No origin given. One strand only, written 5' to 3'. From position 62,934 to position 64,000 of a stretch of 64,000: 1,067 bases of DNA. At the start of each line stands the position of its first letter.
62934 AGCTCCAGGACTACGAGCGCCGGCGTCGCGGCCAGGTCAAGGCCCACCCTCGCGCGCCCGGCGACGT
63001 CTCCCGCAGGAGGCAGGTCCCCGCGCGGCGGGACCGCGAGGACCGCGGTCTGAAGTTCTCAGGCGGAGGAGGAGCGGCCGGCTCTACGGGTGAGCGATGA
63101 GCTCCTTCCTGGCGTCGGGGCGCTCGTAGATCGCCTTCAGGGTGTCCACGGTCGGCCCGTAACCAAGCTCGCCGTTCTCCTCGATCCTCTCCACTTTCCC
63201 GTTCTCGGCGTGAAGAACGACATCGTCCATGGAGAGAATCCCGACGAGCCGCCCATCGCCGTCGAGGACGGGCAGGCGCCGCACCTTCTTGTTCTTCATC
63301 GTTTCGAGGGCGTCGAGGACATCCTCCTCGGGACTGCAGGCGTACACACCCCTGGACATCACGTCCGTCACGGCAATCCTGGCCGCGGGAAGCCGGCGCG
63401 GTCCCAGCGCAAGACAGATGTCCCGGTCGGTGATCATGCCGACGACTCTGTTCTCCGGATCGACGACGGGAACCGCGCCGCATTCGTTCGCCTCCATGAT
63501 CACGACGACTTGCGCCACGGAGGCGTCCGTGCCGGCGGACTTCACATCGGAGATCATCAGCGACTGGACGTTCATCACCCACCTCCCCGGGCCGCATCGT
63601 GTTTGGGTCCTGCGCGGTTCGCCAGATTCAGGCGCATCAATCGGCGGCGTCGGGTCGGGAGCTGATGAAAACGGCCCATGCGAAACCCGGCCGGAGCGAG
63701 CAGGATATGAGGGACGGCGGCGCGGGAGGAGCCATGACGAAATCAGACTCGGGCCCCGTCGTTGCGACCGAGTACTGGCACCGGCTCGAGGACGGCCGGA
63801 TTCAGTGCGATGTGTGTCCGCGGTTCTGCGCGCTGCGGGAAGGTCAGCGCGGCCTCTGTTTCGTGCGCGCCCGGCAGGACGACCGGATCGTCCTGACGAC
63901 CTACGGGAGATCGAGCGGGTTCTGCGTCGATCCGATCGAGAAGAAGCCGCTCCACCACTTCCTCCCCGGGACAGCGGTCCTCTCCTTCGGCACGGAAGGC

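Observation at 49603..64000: Stress/dormancy-type island: 4 CBS-pair proteins, 3 USP genes, BON, HPF-like, PRTase, P-type ATPase, ADP-forming acyl-CoA synthetase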

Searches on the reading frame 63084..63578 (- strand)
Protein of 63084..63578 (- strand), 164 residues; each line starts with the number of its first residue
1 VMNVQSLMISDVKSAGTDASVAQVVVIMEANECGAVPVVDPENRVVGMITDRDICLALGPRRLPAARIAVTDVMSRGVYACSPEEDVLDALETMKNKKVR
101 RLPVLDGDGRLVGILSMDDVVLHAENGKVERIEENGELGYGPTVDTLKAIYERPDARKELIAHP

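Call 6: search_protein_families(library=pfam, proteins=[window:63084-63578:-], max_evalue=0.01)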
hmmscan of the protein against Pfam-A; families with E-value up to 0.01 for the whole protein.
window:63084-63578:- (164 aa): 2 families
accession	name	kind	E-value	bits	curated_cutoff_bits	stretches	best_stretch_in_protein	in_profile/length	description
PF00571.33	CBS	-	2.1e-30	105.3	24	2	70-121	1-52/57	CBS domain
PF05239.21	PRC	-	0.0043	17.5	21.2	0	97-135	7-43/78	PRC-barrel domain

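Call 36: search_solved_structures(query=window:63087-63575:-, max_evalue=0.001)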
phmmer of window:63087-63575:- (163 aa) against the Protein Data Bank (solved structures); distinct sequences matched with E-value up to 0.001: 72 (the best 60 are shown).
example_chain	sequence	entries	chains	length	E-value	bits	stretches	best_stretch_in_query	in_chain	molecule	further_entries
3kh5_A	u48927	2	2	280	8.4e-23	84.7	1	5-120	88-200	protein MJ1225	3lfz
9znf_5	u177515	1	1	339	3e-16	63.4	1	3-122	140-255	CBS domain-containing protein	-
9sr9_H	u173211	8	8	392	4.4e-15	59.6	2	68-122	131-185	Dehydrogenase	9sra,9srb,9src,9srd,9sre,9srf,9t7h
2p9m_A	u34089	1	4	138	6.9e-15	59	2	34-120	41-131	Hypothetical protein MJ0922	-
9e6q_3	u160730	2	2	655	4.2e-14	56.4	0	67-123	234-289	Putative signal-transduction protein with CBS domains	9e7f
9znf_4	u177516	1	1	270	1.2e-13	55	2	4-126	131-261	CBS domain-containing protein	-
9zng_7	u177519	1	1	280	1.3e-13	54.8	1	2-112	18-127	CBS domain-containing protein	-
9zni_7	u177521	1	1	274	1.5e-13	54.6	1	2-112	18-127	CBS domain-containing protein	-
2yzq_A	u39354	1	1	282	2.2e-13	54.1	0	89-126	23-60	Putative uncharacterized protein PH1780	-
3fhm_A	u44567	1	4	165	1.1e-12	51.8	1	10-131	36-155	uncharacterized protein ATU1752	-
9z6r_A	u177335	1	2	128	1.2e-11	48.5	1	3-119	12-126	CBS domain containing protein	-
4gqy_A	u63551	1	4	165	1.7e-11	48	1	70-124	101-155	CBS domain-containing protein CBSX2, chloroplastic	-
9zni_6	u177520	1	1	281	2.6e-11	47.3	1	4-122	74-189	CBS domain-containing protein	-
3sl7_A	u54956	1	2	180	3.4e-11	47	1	70-123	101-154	CBS domain-containing protein CBSX2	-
2ef7_A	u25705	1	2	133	3.8e-11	46.8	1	5-120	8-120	Hypothetical protein ST2348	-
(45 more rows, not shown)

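Call 59: search_protein_families(library=ncbifam, proteins=[window:63087-63575:-], max_evalue=0.00001)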
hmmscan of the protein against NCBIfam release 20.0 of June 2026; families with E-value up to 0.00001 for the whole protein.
window:63087-63575:- (163 aa): 23 families
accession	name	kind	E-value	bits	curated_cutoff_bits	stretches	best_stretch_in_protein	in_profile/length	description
TIGR01302.1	IMP_dehydrog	equivalog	6.2e-15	55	481.5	1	4-152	83-228/450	IMP dehydrogenase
NF011447.0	PRK14869.2-3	equivalog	1e-11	44.1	522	1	59-120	60-121/540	putative manganese-dependent inorganic diphosphatase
NF041552.1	TF_PrdR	equivalog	2e-11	43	795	1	2-121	7-123/577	sigma-54 dependent transcriptional regulator PrdR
NF011443.0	PRK14869.1-5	equivalog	3.8e-11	42.1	335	1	59-121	61-123/546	putative manganese-dependent inorganic diphosphatase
NF011440.0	PRK14869.1-2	equivalog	6.4e-11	41.6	746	0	59-120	59-120/541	putative manganese-dependent inorganic diphosphatase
NF011441.0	PRK14869.1-3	equivalog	6.4e-11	41.5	753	0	64-122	65-123/548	putative manganese-dependent inorganic diphosphatase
TIGR00393.1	kpsF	subfamily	1e-10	41.7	203.7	1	5-114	159-267/268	KpsF/GutQ family sugar-phosphate isomerase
NF011442.0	PRK14869.1-4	equivalog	1.2e-10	40.5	400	0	2-56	71-125/543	putative manganese-dependent inorganic diphosphatase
TIGR00400.1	mgtE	equivalog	4.6e-10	38.8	232.75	0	2-53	196-247/450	magnesium transporter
NF053603.1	HhpR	exception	8.1e-10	38.3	520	0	68-119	223-274/282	CBS domain-containing high hydrostatic pressure regulator HhpR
NF038279.1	TF_CBS_SpxR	exception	8.4e-09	34.6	600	0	83-131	205-254/427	CBS-HotDog domain-containing transcription factor SpxR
NF041630.1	CBS_CbpB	equivalog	1.3e-08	34.9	125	0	17-93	27-107/143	cyclic-di-AMP-binding protein CbpB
NF011446.0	PRK14869.2-2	equivalog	2.2e-08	33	601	0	68-117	77-126/576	putative manganese-dependent inorganic diphosphatase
NF008581.0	PRK11543.1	equivalog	9.4e-08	31.4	481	1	11-119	209-315/321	arabinose-5-phosphate isomerase GutQ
NF008141.0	PRK10892.1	equivalog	9.5e-08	31.7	505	1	10-120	215-323/328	arabinose-5-phosphate isomerase KdsD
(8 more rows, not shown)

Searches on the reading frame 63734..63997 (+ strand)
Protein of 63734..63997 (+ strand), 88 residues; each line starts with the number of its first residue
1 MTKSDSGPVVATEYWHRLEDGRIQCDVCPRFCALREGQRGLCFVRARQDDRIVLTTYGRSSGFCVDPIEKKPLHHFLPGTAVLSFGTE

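Call 38: search_protein_families(library=pfam, proteins=[window:63734-63997:+], max_evalue=0.001)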
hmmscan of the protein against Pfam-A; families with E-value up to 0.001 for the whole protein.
window:63734-63997:+ (88 aa): 0 families

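Call 59: search_protein_families(library=ncbifam, proteins=[window:63734-63997:+], max_evalue=0.00001)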
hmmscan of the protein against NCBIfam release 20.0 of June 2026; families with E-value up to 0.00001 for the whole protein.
window:63734-63997:+ (88 aa): 1 family
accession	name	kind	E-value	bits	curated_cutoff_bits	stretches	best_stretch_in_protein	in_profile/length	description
TIGR04337.1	AmmeMemoSam_rS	hypoth_equivalog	8.3e-44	149.9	220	1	12-87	1-76/349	AmmeMemoRadiSam system radical SAM enzyme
